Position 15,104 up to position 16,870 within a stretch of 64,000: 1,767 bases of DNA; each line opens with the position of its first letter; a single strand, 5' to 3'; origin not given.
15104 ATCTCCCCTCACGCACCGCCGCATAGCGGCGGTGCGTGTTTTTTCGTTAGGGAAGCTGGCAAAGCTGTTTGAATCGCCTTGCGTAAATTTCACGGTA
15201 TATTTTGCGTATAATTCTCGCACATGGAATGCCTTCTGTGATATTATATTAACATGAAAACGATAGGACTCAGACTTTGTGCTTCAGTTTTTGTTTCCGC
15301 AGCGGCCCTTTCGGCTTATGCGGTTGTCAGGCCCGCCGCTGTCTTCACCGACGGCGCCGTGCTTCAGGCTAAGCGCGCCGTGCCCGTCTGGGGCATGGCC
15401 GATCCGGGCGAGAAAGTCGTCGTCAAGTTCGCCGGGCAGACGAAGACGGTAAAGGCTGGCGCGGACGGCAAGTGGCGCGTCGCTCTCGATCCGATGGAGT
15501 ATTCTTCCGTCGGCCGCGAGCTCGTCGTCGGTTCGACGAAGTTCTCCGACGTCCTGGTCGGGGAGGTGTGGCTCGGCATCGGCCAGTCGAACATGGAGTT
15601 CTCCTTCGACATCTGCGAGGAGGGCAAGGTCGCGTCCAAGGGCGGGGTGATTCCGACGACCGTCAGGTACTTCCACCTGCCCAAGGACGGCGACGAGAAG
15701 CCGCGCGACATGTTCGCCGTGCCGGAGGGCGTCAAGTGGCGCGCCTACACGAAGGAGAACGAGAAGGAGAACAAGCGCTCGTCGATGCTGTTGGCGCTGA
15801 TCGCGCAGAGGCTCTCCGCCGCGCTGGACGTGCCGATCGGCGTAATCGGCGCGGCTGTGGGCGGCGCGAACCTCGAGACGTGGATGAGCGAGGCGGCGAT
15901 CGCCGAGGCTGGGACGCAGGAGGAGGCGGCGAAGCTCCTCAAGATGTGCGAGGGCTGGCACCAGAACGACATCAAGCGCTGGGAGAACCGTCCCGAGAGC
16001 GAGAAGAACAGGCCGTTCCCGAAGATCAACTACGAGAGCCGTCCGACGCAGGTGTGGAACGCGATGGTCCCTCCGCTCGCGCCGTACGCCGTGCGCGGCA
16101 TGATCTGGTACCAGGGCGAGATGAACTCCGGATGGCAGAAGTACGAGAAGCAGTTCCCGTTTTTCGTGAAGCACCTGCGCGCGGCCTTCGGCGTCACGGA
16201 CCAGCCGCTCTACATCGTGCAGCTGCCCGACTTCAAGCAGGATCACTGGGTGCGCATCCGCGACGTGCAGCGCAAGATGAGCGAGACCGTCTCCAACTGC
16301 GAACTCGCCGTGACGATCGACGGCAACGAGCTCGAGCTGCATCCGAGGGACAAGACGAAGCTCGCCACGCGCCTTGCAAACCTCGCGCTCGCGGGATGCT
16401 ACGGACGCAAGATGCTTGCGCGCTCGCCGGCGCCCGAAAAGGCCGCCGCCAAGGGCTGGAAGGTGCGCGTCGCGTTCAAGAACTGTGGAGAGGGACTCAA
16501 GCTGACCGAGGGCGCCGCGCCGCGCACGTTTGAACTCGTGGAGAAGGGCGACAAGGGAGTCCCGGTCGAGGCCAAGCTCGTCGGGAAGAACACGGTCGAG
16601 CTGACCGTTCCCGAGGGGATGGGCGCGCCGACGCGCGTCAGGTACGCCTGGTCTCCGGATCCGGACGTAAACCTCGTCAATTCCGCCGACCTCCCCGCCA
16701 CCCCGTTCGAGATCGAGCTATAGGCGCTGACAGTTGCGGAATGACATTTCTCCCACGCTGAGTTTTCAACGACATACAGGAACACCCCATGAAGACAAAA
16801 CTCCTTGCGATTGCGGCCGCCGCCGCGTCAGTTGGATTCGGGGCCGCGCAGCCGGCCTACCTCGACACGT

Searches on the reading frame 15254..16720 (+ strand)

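Call 48: search_protein_families(library=pfam, proteins=[window:15254-16720:+], max_evalue=0.00001)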
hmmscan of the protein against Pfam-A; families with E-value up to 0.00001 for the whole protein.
window:15254-16720:+ (489 aa): 1 family
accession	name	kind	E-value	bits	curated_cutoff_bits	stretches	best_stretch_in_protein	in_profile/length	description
PF03629.24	SASA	-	2.4e-15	57.2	24.8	1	104-373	3-211/226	Carbohydrate esterase, sialic acid-specific acetylesterase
